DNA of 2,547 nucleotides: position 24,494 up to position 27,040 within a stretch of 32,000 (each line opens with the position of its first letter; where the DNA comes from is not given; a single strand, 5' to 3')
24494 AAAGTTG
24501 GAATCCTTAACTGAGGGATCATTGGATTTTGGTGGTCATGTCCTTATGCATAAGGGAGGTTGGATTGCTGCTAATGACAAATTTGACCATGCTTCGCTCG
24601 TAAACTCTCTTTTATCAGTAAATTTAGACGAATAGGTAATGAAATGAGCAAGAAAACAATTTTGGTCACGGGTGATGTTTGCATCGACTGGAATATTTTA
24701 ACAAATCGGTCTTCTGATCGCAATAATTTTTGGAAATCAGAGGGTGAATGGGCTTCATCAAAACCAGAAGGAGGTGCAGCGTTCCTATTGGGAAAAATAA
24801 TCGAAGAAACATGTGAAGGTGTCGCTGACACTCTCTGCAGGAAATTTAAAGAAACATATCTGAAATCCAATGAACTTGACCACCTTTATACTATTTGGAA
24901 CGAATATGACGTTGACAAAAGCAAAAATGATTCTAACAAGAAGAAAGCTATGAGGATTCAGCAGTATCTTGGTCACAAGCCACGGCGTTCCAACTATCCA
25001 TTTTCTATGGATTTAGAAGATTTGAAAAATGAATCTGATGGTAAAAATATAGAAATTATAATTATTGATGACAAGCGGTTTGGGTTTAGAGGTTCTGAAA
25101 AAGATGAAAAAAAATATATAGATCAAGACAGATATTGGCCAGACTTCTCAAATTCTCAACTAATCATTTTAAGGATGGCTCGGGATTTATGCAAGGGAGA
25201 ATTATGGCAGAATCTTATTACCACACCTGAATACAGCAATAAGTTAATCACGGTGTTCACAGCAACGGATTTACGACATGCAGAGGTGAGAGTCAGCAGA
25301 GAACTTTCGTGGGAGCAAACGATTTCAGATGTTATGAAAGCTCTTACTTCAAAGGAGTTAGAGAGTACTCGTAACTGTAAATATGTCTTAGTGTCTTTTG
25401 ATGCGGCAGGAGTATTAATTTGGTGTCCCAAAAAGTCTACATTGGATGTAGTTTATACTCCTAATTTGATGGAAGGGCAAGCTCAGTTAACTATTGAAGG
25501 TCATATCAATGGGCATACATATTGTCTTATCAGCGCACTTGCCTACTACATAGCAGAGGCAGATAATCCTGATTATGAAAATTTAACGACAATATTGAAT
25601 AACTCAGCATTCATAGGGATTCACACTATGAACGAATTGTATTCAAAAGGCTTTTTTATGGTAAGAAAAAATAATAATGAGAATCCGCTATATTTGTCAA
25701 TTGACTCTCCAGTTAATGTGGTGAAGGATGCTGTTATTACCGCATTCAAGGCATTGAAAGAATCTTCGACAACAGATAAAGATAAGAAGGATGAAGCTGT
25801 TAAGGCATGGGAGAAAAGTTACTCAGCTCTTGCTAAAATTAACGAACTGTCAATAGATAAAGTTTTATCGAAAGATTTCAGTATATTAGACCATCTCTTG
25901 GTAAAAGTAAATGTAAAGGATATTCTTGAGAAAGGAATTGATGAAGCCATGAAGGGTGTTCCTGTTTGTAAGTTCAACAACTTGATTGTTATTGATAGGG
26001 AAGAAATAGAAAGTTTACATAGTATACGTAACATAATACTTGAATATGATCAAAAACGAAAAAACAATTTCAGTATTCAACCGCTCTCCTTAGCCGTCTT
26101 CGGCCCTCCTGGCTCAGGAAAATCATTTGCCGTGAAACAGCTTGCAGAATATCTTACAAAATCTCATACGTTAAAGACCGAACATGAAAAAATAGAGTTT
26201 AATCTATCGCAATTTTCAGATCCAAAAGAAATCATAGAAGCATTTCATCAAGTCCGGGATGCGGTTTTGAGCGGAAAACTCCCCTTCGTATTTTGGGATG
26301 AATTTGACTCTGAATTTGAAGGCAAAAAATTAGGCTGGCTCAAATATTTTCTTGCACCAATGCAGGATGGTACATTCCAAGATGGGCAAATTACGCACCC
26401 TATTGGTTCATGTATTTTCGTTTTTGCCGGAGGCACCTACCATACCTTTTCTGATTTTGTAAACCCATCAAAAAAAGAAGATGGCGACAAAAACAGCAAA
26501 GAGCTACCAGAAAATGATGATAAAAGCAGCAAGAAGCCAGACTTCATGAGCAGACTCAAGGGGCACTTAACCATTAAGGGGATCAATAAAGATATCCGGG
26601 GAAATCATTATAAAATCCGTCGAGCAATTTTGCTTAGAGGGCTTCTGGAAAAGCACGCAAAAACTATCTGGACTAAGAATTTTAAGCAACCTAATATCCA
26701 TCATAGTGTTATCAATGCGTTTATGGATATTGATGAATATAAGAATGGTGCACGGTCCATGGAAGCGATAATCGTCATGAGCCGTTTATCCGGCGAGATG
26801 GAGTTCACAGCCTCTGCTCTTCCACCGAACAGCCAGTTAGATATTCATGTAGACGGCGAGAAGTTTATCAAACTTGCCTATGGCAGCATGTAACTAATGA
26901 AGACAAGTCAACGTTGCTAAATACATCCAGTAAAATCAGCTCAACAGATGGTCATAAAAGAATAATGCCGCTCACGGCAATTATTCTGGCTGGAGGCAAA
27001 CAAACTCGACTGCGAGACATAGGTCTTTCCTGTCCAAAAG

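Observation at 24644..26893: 749-aa protein fusing a probable pseudo-kinase (PfkB/HldE-like) to an AAA+ ATPase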

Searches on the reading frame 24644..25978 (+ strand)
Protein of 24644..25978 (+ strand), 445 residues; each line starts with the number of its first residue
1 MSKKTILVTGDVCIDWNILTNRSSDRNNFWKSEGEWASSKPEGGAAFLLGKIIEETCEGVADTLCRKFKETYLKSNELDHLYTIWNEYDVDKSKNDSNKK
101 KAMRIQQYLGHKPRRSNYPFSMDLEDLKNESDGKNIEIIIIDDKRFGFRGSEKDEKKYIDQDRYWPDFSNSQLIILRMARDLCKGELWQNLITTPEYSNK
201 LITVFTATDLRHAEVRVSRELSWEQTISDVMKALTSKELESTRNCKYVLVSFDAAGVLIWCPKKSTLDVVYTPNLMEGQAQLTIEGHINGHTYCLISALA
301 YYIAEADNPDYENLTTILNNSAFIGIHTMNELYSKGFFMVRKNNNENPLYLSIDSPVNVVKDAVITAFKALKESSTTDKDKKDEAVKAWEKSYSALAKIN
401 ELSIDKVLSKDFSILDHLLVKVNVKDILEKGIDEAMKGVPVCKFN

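Call 28: search_solved_structures(query=A2, max_evalue=10, show_alignments=3)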
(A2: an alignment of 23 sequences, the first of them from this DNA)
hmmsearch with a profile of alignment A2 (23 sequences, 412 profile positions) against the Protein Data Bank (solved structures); distinct sequences matched with E-value up to 10: 4.
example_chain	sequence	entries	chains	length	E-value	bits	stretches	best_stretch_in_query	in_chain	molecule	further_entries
6p58_A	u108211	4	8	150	0.44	12.7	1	237-305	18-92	Methyl-accepting chemotaxis protein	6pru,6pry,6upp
2m7u_A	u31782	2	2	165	0.52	12.5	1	237-305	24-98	Methyl-accepting chemotaxis protein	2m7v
4fof_A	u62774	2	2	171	0.56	12.4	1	237-305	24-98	Methyl-accepting chemotaxis protein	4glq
3vv4_A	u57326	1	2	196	0.74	12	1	237-304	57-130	Methyl-accepting chemotaxis protein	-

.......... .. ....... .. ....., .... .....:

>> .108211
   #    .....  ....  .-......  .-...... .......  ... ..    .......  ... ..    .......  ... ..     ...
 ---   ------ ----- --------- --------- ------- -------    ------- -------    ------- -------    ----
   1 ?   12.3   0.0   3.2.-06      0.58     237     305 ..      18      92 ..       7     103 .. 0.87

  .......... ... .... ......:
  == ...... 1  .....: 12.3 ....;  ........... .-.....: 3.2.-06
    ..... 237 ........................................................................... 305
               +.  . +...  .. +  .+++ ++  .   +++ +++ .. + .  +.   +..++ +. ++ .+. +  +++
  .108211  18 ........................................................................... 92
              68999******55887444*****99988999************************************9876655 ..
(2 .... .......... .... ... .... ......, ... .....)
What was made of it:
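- On PfkB/ribokinase carbohydrate kinases: The PDB profile search finds no kinase (call 28).
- Checked: An N-domain profile finds no kinase in the PDB (call 28).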

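Call 29: search_protein_families(library=pfam, alignment_id=A2, max_evalue=1)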
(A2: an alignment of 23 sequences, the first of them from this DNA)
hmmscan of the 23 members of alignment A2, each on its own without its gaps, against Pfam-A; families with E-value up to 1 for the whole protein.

A. member 1, seq(445 aa): 0 families

B. families by the number of members that match (of 23 scanned): 12 families
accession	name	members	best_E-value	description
PF04843.18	Herpes_teg_N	2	0.15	Herpesvirus tegument protein, N-terminal conserved region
PF01531.22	Glyco_transf_11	1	0.00086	Glycosyl transferase family 11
PF12487.13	DUF3703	1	0.028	Protein of unknown function (DUF3703)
PF11088.13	RL11D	1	0.032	Glycoprotein encoding membrane proteins RL5A and RL6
PF12278.13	SDP_N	1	0.057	Sex determination protein N terminal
PF04788.19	DUF620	1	0.059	Protein of unknown function (DUF620)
PF24471.1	KH_DEAH11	1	0.078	DEAH11-like, KH-domain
PF00250.24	Forkhead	1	0.085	Forkhead domain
PF00294.29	PfkB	1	0.11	pfkB family carbohydrate kinase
PF08216.17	CTNNBL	1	0.14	Catenin-beta-like, Arm-motif containing nuclear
PF12469.13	Cmr2_N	1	0.21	CRISPR-associated protein Cmr2, N-terminal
PF14392.11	zf-CCHC_4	1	0.24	Zinc knuckle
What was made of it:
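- On PfkB/ribokinase carbohydrate kinases: One of 23 relatives hits at E 0.11 (call 29).
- Checked: Only 1 of 23 family members hits PfkB, at E 0.11 (call 29).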

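Call 59: search_protein_representatives(alignment_id=A2)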
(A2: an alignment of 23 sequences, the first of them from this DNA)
Query: 23 sequences, 412 profile positions. Proteins with E-value up to 0.001 (for the whole library): 2459; up to 1e-10: 1962; up to 1e-30: 1074. The best 150 are listed.
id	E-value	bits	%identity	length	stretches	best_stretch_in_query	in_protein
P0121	6.8e-134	463.4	-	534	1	2-412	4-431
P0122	6.2e-127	440.5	-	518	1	1-412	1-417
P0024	7.8e-126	436.8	-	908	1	3-411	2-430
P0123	3.7e-125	434.6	-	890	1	5-412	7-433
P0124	3.9e-125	434.5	-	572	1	1-412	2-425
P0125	4.2e-124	431.1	-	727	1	4-412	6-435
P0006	1.5e-123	429.3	-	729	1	1-412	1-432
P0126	5.1e-123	427.6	-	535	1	2-412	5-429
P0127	5.4e-123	427.5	-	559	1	5-412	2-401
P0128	7.3e-122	423.8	-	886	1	2-412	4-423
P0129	6.2e-121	420.7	-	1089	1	5-412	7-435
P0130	1.1e-120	419.9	-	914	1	2-412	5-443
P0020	3.5e-119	414.9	-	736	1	2-412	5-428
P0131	3.9e-118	411.5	-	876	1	4-412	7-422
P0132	2.9e-117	408.6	-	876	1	3-412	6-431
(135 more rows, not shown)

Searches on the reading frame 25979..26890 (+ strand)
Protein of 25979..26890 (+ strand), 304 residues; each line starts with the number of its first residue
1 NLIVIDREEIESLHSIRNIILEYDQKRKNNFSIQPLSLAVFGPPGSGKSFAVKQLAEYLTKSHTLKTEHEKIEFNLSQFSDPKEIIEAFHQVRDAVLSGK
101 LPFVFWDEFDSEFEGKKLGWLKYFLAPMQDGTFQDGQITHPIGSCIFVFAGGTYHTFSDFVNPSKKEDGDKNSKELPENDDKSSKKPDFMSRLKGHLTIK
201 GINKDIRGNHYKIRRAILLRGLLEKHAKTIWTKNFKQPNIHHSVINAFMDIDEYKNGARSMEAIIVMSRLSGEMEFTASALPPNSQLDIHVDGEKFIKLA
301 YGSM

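Call 69: search_solved_structures(query=window:25979-26890:+, max_evalue=1, show_alignments=2)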
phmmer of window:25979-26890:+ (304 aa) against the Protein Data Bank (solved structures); distinct sequences matched with E-value up to 1: 34.
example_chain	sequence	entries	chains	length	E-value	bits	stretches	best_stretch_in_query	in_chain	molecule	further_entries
9d2f_A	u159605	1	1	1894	0.00068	22.4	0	7-57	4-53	Adenylate kinase 9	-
5zui_A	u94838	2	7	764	0.00094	22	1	11-199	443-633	Heat Shock Protein 104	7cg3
9fqr_Xf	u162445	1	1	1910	0.0036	20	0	33-64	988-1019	Cilia- and flagella-associated protein 276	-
5d4w_A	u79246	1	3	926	0.0052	19.5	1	11-199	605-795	Putative heat shock protein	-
9fqr_Xc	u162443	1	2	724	0.012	18.3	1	14-87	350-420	Adenylate kinase 7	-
3m6a_A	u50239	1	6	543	0.024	17.3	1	8-148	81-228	ATP-dependent protease La 1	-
7wd3_A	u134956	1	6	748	0.041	16.6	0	8-67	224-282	ATPase family gene 2 protein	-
7nku_A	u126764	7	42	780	0.043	16.5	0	8-67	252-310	ATPase family gene 2 protein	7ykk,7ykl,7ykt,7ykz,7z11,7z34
9d2f_D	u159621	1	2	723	0.068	15.9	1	14-69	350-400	Adenylate kinase 7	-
7wbb_A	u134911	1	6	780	0.11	15.2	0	8-66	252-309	AFG2 isoform 1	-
5vhj_F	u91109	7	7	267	0.2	14.3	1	16-72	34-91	26S proteasome regulatory subunit 6A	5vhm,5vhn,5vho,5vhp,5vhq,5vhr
5kwa_A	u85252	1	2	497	0.25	14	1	29-116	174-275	Proteasome-associated ATPase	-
5kzf_A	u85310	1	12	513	0.27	13.9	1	29-116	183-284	Proteasome-associated ATPase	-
5vhf_F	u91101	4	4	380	0.36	13.5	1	16-71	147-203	26S proteasome regulatory subunit 6A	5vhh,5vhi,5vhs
5vft_F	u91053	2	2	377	0.36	13.5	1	16-71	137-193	26S proteasome regulatory subunit 6A | 26S protease regulatory subunit 6A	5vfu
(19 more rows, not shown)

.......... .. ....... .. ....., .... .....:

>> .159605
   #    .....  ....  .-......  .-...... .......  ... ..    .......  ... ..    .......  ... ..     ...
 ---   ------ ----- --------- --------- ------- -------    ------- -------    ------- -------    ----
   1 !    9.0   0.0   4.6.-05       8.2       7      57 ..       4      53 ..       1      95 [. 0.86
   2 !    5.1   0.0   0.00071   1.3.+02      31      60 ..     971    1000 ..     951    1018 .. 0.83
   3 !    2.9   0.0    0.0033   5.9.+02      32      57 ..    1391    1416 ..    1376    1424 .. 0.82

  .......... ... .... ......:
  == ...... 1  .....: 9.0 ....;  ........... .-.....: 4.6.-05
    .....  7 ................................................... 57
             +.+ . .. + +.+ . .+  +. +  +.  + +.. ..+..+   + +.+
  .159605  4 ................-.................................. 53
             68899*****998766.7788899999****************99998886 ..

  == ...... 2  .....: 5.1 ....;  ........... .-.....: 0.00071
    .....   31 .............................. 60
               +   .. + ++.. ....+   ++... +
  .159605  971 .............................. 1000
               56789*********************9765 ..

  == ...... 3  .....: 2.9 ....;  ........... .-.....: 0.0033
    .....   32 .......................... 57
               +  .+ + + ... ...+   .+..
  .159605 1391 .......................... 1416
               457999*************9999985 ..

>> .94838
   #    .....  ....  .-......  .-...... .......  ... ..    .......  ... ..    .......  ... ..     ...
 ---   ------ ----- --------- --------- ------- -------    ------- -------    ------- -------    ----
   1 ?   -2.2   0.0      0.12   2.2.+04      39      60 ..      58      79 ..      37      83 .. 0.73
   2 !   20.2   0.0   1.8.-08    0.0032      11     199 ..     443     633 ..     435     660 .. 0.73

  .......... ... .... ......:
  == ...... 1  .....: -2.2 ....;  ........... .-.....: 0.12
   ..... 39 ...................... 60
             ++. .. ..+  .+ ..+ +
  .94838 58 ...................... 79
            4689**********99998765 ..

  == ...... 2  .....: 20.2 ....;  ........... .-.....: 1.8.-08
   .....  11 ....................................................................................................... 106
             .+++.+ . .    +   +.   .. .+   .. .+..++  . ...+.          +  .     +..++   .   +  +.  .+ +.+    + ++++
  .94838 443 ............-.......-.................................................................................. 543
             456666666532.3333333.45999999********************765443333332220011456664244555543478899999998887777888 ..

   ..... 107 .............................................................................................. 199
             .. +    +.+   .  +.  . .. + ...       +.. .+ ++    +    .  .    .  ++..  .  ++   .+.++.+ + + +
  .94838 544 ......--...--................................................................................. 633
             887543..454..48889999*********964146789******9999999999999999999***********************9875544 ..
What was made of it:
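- On AAA+ ATPases (Clp/Hsp100 NBD2-like): The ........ segment of Hsp104 is deleted in the alignment, which reads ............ (call 69).
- Checked: It aligns to Hsp104 NBD2 (call 69).
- The alignment to Hsp104 NBD2 shows a deleted pore loop (call 69).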
